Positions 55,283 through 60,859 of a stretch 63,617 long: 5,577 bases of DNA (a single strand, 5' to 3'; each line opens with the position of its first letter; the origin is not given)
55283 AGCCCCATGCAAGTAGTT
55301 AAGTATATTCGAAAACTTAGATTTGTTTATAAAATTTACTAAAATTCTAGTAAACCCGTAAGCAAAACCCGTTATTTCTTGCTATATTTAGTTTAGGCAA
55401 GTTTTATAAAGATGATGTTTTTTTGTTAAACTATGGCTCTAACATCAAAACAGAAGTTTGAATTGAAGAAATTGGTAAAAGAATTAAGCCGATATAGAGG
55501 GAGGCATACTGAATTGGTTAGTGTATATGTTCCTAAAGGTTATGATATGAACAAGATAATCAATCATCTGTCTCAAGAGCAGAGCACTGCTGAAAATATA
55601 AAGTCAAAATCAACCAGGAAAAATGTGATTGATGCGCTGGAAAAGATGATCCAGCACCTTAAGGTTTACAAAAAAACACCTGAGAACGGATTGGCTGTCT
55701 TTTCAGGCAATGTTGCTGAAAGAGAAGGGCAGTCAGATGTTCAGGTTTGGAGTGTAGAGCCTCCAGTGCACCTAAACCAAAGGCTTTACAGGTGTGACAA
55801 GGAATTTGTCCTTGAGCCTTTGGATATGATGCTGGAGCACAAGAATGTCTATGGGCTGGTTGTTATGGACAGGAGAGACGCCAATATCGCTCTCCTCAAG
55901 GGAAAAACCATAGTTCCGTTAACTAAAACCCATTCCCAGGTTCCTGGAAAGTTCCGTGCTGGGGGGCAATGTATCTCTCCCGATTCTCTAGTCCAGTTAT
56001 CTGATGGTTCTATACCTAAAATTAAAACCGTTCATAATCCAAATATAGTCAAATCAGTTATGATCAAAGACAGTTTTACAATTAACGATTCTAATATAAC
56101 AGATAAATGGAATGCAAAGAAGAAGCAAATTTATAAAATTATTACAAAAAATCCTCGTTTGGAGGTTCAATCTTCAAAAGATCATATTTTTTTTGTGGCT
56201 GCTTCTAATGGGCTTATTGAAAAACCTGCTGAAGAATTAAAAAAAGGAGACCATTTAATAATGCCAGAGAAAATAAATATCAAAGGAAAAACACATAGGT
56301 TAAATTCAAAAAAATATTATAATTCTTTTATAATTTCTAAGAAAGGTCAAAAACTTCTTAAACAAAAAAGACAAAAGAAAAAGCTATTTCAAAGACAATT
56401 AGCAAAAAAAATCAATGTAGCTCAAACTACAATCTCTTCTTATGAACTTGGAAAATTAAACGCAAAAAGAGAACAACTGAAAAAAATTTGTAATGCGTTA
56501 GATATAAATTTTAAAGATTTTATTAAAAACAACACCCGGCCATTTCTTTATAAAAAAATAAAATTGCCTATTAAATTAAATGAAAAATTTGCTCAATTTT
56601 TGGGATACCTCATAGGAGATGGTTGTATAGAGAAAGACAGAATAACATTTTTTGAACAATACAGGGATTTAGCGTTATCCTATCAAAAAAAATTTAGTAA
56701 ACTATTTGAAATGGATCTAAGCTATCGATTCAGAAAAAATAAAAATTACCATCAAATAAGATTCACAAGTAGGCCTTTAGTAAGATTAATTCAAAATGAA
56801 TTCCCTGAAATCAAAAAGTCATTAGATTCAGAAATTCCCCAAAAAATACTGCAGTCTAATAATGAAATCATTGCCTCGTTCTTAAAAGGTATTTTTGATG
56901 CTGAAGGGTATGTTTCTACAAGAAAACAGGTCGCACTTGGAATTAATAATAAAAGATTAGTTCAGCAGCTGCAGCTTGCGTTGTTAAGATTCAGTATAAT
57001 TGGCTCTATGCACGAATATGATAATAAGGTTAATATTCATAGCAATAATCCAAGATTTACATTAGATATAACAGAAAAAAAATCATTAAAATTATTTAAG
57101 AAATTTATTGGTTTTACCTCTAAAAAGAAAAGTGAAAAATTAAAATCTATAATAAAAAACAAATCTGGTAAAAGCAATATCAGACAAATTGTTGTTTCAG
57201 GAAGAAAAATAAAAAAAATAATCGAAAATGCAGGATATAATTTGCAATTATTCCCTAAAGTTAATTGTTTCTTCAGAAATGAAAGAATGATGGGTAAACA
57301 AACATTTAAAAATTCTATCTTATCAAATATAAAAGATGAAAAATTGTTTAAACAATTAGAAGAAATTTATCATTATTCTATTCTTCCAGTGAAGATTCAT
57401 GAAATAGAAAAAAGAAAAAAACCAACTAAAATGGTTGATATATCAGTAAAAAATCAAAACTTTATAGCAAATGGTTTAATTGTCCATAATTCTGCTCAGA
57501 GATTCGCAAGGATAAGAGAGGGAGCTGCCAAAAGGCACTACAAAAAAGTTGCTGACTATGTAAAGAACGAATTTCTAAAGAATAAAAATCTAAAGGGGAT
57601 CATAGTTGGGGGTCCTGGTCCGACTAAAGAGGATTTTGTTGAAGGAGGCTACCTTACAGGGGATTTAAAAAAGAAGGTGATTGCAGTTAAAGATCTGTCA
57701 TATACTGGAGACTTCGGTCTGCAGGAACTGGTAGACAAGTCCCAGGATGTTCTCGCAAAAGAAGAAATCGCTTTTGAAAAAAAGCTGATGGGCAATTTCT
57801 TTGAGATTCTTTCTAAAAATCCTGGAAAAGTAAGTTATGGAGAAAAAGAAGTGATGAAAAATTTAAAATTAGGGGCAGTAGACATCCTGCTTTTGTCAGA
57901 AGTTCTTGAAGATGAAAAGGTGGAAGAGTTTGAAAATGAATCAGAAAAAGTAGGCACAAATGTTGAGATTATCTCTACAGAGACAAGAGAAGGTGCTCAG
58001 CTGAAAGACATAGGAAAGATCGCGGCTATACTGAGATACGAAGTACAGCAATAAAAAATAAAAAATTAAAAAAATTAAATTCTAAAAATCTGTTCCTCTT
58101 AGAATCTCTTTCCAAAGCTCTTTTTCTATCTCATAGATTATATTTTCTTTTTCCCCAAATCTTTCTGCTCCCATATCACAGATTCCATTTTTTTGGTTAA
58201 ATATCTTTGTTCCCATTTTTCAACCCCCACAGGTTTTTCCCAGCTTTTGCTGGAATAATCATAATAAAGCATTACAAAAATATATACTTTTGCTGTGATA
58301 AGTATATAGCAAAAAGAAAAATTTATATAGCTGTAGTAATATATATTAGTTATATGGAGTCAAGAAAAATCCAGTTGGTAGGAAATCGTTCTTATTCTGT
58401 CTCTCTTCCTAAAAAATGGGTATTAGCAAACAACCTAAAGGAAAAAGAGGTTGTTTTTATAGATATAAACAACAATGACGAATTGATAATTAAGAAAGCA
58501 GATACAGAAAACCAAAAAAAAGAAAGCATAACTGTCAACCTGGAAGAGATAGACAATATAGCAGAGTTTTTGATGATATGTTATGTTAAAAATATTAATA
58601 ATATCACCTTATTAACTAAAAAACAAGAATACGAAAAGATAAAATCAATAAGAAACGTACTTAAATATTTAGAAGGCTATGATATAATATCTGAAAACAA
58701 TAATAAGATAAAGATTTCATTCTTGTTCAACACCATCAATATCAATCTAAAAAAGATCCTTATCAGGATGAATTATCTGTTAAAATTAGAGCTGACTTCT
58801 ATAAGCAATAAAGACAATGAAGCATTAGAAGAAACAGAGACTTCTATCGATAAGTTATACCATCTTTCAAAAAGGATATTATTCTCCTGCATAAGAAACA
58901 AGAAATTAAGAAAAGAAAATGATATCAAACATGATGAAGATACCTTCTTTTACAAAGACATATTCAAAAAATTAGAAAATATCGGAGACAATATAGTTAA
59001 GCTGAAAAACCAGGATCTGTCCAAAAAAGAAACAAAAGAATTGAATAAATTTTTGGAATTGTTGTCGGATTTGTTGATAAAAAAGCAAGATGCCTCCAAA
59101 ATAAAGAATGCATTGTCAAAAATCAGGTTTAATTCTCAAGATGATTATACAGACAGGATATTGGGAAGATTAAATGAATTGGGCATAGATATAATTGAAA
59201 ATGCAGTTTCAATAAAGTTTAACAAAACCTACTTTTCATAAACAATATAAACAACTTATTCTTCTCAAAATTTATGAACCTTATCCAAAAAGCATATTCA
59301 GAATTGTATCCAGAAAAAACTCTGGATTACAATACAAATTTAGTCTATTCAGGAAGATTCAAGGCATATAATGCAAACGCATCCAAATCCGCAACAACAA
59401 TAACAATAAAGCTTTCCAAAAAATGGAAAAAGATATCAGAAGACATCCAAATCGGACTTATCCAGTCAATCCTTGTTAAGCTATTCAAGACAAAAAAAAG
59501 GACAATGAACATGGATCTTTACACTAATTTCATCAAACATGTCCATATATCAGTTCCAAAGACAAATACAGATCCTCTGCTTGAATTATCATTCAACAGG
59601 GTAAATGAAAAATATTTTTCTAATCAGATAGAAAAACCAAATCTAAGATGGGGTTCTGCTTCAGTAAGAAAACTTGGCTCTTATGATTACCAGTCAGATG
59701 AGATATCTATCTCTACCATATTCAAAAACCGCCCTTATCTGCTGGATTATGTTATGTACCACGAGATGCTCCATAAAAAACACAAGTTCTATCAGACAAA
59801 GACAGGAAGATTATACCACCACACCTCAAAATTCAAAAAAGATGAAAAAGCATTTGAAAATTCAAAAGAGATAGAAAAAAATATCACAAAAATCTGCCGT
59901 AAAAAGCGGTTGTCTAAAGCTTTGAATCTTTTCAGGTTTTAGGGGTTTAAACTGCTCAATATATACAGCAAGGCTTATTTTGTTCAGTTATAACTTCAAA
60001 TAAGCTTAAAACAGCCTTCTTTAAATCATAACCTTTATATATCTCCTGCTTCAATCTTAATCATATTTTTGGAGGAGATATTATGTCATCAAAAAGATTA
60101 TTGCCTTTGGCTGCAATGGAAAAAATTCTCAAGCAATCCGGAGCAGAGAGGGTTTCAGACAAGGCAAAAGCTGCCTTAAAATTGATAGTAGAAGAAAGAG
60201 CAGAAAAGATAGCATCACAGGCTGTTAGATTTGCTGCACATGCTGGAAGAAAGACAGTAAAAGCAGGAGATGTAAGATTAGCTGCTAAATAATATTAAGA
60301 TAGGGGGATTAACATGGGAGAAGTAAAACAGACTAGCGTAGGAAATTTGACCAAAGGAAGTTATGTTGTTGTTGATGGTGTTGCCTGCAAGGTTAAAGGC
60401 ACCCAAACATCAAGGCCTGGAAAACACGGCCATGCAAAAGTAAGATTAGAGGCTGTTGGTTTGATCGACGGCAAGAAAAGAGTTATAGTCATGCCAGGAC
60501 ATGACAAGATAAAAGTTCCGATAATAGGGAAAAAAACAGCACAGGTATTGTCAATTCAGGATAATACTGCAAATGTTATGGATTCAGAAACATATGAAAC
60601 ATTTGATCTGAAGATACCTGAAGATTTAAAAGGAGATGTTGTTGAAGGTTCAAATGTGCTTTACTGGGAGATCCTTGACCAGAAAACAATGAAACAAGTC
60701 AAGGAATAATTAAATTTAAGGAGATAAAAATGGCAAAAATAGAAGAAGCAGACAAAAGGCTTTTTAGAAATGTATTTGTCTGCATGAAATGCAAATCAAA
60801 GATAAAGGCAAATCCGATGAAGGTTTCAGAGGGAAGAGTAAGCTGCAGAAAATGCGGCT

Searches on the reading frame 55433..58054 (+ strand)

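Call 24: search_protein_families(library=pfam, proteins=[window:55433-58054:+], max_evalue=0.0001)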
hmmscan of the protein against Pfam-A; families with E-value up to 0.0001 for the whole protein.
window:55433-58054:+ (873 aa): 10 families
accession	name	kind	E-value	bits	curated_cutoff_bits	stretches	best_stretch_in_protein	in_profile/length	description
PF03464.20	eRF1_2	-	1.2e-34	120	27.1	2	686-775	41-132/133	eRF1 domain 2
PF14890.11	Intein_splicing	-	3e-22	79.5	35.8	1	209-686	24-155/155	Intein splicing domain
PF03465.20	eRF1_3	-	2.1e-21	76.9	25.8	1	780-871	2-106/106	eRF1 domain 3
PF03463.20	eRF1_1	-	2.3e-18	66.8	23.8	1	12-134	1-123/123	eRF1 domain 1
PF14528.11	LAGLIDADG_3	-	1.3e-12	48.2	22.5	1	479-560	2-82/82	LAGLIDADG-like domain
PF01381.28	HTH_3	-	1.6e-11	44.5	23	1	309-362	1-54/55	Helix-turn-helix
PF18854.6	baeRF_family10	-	5.6e-07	30.4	27.1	0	681-751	59-121/143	Bacterial archaeo-eukaryotic release factor family 10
PF12844.13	HTH_19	-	4.9e-06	26.8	30.2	1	307-366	2-61/64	Helix-turn-helix domain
PF18859.6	acVLRF1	-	5.9e-06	27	27.1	0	687-727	43-81/130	Actinobacteria/chloroflexi VLRF1 release factor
PF13443.12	HTH_26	-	1.2e-05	25.9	22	1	309-365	2-59/63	Cro/C1-type HTH DNA-binding domain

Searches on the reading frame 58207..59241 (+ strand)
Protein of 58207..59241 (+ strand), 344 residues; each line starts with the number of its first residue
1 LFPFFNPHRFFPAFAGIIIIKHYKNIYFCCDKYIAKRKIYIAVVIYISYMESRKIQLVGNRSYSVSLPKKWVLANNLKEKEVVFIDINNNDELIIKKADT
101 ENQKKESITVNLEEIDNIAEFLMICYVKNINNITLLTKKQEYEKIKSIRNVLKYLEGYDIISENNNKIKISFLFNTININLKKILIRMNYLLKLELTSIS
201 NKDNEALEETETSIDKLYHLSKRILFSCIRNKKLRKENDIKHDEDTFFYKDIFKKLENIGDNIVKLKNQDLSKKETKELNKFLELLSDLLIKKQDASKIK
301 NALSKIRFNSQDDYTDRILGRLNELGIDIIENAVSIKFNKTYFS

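Call 24: search_protein_families(library=pfam, proteins=[window:58207-59241:+], max_evalue=0.0001)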
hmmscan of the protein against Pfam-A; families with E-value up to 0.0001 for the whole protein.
window:58207-59241:+ (344 aa): 1 family
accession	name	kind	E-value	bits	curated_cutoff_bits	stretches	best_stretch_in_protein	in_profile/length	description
PF04014.23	MazE_antitoxin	-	1.9e-08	34.5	24.7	1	57-99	2-44/48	Antidote-toxin recognition MazE, bacterial antitoxin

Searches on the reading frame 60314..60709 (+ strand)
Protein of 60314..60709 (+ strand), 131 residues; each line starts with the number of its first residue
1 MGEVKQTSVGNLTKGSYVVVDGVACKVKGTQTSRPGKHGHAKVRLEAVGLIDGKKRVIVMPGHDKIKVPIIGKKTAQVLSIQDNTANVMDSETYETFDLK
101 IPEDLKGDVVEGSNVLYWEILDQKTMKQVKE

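Call 24: search_protein_families(library=pfam, proteins=[window:60314-60709:+], max_evalue=0.0001)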
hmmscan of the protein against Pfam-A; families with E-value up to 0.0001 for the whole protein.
window:60314-60709:+ (131 aa): 2 families
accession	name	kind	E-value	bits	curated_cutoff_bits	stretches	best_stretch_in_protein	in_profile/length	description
PF21485.3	IF5A-like_N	-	2.4e-13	50.2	27.1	1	7-61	6-60/63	Translation initiation factor 5A-like, N-terminal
PF01287.26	eIF-5a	-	8.4e-07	29.5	24.2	1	71-130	2-69/69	Eukaryotic elongation factor 5A hypusine, DNA-binding OB fold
